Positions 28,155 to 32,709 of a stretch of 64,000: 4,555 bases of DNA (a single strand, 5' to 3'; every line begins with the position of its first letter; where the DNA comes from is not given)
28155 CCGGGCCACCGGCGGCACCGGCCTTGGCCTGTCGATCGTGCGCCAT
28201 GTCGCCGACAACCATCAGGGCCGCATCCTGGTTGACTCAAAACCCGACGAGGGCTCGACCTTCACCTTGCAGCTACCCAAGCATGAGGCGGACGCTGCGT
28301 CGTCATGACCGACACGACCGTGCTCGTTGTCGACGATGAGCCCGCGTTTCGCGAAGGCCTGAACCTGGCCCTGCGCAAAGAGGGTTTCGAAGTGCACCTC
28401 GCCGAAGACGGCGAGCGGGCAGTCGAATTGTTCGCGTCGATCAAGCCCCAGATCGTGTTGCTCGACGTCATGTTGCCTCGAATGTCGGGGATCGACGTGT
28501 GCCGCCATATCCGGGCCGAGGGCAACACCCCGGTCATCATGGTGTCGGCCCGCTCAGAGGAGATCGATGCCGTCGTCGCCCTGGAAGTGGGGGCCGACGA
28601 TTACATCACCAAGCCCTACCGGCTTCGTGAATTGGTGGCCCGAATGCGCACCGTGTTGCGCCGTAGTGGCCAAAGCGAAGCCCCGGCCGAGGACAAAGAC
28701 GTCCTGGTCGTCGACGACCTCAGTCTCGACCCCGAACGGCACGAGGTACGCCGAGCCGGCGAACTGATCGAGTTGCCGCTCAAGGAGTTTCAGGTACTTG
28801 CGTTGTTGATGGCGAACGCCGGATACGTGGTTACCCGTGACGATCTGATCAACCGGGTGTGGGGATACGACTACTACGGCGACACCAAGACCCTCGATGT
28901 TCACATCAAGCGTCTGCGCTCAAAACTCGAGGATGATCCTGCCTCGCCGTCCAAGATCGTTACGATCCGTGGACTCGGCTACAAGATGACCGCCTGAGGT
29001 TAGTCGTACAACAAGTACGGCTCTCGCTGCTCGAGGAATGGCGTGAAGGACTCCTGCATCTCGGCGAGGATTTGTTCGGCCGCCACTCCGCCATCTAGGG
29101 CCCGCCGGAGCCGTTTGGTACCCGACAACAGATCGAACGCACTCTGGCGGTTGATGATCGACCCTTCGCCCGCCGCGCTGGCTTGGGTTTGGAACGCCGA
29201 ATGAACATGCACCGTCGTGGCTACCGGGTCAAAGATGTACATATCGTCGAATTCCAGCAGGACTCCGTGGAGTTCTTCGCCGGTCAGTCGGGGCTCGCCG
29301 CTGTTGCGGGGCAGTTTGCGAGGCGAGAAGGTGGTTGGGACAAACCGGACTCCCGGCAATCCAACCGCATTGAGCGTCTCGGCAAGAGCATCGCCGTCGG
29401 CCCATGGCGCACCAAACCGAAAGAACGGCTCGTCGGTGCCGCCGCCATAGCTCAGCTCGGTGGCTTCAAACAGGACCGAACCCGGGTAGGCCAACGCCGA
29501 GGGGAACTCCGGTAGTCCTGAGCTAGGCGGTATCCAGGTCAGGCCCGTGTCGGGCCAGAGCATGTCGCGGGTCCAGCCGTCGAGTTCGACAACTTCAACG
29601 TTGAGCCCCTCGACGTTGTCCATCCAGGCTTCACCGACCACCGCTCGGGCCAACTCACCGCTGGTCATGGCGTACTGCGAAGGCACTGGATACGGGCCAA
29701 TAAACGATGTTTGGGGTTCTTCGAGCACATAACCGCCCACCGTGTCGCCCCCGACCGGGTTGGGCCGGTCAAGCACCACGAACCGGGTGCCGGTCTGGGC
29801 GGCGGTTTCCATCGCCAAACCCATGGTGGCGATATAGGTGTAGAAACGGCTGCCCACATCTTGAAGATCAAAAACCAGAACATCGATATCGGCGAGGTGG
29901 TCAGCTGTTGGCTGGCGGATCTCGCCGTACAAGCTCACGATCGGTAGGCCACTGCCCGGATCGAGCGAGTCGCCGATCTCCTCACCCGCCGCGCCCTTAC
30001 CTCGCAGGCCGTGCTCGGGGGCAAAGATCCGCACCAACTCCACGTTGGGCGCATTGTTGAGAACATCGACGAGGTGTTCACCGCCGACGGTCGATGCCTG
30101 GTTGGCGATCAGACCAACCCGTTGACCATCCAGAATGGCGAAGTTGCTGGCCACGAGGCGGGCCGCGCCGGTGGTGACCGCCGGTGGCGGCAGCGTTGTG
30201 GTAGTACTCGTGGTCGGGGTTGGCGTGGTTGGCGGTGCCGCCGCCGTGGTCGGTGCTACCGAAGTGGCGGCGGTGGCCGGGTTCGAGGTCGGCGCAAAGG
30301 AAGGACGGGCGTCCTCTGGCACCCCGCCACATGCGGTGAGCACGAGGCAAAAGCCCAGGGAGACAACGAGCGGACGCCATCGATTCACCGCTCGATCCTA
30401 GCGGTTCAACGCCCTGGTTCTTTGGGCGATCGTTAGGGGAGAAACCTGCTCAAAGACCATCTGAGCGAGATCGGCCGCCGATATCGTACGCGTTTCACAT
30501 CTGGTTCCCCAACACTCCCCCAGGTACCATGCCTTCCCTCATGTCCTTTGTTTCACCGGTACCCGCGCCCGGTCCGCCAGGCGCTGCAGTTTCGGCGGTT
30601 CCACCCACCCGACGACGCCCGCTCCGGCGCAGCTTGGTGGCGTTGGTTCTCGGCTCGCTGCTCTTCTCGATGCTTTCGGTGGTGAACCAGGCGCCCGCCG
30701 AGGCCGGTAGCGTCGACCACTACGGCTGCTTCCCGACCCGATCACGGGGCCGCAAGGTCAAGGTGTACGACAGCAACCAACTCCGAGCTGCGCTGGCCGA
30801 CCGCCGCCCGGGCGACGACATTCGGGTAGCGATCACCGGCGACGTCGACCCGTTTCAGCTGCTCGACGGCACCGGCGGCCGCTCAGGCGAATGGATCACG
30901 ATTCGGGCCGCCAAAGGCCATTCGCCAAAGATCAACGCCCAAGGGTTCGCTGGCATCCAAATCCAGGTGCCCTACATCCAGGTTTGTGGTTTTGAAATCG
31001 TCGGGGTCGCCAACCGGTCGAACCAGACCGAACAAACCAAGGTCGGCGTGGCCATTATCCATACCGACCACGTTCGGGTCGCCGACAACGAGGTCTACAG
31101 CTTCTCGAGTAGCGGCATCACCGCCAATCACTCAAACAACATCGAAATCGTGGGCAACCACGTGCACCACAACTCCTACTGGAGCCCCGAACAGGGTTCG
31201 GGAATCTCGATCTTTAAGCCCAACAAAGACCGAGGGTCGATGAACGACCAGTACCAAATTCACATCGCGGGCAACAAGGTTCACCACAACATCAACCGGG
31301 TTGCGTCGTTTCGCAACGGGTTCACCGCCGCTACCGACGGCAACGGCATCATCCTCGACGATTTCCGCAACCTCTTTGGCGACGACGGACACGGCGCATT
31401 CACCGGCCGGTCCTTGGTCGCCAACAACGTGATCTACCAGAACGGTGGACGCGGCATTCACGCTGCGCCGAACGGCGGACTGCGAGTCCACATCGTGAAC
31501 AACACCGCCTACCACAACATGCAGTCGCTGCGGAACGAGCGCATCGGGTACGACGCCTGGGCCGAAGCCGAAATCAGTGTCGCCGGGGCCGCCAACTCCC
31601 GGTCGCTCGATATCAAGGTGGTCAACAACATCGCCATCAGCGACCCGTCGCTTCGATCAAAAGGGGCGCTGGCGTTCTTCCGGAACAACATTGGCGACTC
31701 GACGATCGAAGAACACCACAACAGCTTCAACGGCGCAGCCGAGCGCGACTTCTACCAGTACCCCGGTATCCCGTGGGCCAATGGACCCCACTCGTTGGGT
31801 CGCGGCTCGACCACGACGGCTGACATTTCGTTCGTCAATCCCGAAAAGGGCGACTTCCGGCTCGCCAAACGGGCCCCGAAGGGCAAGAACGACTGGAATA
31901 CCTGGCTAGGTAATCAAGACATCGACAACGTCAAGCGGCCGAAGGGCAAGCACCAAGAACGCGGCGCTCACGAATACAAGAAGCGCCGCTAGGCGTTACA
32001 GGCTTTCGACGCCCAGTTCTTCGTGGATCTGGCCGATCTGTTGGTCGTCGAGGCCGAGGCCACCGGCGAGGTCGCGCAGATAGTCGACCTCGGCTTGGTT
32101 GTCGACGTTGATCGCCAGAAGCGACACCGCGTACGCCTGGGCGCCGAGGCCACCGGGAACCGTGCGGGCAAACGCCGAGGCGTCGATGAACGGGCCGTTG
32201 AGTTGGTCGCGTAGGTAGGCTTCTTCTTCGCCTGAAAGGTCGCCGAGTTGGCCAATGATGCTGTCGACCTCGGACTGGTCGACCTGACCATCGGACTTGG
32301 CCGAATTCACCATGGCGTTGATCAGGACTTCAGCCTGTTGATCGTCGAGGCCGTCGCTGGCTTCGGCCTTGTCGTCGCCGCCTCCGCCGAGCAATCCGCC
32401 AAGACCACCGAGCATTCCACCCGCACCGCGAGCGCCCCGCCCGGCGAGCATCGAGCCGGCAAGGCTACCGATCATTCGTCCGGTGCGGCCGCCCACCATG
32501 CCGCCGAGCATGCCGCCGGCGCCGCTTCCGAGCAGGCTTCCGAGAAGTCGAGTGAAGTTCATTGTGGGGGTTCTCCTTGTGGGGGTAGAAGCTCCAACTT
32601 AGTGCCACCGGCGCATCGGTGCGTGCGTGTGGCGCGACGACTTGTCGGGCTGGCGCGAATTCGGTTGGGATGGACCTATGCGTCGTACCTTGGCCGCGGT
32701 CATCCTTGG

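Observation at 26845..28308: PhoU covalently fused to a membrane-less PhoR-type histidine kinase inside a single pstSCAB / kinase / regulator operon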

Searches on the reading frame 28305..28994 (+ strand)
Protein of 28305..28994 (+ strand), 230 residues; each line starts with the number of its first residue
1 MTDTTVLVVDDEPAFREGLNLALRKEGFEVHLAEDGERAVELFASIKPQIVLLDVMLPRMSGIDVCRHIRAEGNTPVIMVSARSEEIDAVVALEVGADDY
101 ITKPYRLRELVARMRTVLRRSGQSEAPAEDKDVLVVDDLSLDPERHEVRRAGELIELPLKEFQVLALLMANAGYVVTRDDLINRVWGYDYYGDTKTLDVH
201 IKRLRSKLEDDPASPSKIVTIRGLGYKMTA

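Call 3: search_protein_families(library=pfam, proteins=[window:28305-28994:+], max_evalue=0.01)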
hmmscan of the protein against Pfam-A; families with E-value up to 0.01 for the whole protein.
window:28305-28994:+ (230 aa): 4 families
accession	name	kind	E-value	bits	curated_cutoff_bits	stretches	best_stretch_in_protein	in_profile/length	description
PF00072.30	Response_reg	-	7.1e-33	113.5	30.2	1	6-114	1-110/111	Response regulator receiver domain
PF00486.34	Trans_reg_C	-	1.7e-29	102.2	26.2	1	153-228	2-77/77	Transcriptional regulatory protein, C terminal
PF23198.2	PDE8A_N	-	1.6e-05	25.3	29.6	1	6-84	13-95/147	PDE8A-like, N-terminal domain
PF21695.3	GlnR_1st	-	0.0046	17.3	27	0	42-116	36-109/111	Transcription regulator GlnR, N-terminal domain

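Call 4: search_protein_families(library=ncbifam, proteins=[window:28305-28994:+], max_evalue=0.01)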
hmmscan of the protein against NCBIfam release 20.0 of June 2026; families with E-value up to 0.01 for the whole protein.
window:28305-28994:+ (230 aa): 107 families (the best 25 are shown)
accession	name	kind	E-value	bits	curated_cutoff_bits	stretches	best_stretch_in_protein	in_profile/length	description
NF040689.1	MtrAB_MtrA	equivalog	4.9e-76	254.9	300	1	6-228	1-218/219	MtrAB system response regulator MtrA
NF040534.1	resp_reg_YycF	equivalog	1.5e-74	250.2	340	1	5-228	2-227/231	response regulator YycF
NF041733.1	resp_reg_CseB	equivalog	1.4e-68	230.7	350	1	5-229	2-227/228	two-component system response regulator CseB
NF045944.1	ResRegRpaBCyano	equivalog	2.4e-68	229.9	330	1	7-228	1-227/229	response regulator transcription factor RpaB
TIGR02154.1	PhoB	equivalog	1.5e-66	223.9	296.2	1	4-228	3-225/226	phosphate regulon transcriptional regulator PhoB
NF008296.0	PRK11083.1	equivalog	3.7e-58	196.6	273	1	1-228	1-225/228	two-component system response regulator CreB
NF053854.1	RespRegPhoBBctds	equivalog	3.1e-57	193.5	270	1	6-228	1-224/225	two-component system response regulator PhoB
TIGR01387.1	cztR_silR_copR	subfamily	3.7e-54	183.7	279.2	1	6-227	1-217/218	heavy metal response regulator transcription factor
NF033117.2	vanR_ACDEGLN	exception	4.3e-54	183.5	350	1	6-228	1-225/226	VanR-ABDEGLN family response regulator transcription factor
NF033120.0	vanR_FM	exception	1.7e-52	178.4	460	1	1-228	1-229/231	vancomycin resistance response regulator transcription factor, VanR-F/VanR-M family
NF007982.1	PRK10710.1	equivalog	5.3e-52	176.7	380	1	3-228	7-227/235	envelope stress response regulator BaeR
NF007005.1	PRK09468.1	equivalog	5.3e-52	176.6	331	1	4-227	4-230/237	osmolarity response regulator transcription factor OmpR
NF008199.0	PRK10955.1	equivalog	1.2e-51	175.9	341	1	6-229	4-229/232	envelope stress response regulator transcription factor CpxR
NF007820.0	PRK10529.1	equivalog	2.4e-50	171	325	1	4-228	2-223/225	two-component system response regulator KdpE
NF007546.0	PRK10161.1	equivalog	9e-50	169.4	471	1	5-229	4-226/229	phosphate response regulator transcription factor PhoB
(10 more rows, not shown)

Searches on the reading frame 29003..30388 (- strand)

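Call 3: search_protein_families(library=pfam, proteins=[window:29003-30388:-], max_evalue=0.01)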
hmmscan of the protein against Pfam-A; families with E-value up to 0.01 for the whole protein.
window:29003-30388:- (462 aa): 2 families
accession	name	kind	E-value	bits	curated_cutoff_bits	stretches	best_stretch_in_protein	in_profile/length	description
PF07075.17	NamZ_N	-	6.8e-74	248.1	26.9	1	91-294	1-201/203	Exo-beta-N-acetylmuramidase NamZ, N-terminal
PF20732.2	NamZ_C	-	1.5e-34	120.4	25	1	300-461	2-152/152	Exo-beta-N-acetylmuramidase NamZ, C-terminal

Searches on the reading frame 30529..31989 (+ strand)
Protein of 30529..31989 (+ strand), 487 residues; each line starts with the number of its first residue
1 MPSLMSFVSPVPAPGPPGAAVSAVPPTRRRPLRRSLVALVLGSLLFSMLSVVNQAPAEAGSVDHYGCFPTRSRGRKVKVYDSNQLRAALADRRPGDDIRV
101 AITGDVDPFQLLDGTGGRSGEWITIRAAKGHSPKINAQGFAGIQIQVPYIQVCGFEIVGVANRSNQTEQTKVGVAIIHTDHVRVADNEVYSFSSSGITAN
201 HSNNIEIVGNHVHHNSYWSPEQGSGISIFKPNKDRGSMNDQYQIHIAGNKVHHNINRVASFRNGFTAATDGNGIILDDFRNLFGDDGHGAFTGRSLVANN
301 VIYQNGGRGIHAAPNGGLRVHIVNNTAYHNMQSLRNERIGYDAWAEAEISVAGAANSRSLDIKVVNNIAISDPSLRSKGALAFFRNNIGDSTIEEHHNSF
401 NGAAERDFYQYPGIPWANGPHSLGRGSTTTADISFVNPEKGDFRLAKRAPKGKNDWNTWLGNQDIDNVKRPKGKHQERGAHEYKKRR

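Call 60: search_protein_families(library=pfam, proteins=[window:30529-31989:+], max_evalue=0.00001)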
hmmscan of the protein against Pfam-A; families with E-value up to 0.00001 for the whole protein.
window:30529-31989:+ (487 aa): 1 family
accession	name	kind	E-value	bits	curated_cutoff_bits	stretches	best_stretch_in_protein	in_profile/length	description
PF13229.12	Beta_helix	-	4e-06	27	25.9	0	166-229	68-121/158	Right handed beta helix region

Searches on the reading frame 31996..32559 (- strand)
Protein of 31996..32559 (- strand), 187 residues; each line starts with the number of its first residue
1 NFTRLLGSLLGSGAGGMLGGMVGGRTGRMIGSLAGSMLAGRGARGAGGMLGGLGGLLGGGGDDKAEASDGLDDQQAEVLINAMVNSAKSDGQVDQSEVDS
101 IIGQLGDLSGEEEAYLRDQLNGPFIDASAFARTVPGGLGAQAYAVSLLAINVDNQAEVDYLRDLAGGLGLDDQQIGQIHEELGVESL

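Call 60: search_protein_families(library=pfam, proteins=[window:31996-32559:-], max_evalue=0.00001)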
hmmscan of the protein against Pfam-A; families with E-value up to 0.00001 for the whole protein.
window:31996-32559:- (187 aa): 1 family
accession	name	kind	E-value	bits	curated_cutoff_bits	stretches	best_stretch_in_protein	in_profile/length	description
PF04391.17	DUF533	-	2.7e-29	102.4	29.6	1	11-181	5-177/178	Protein of unknown function (DUF533)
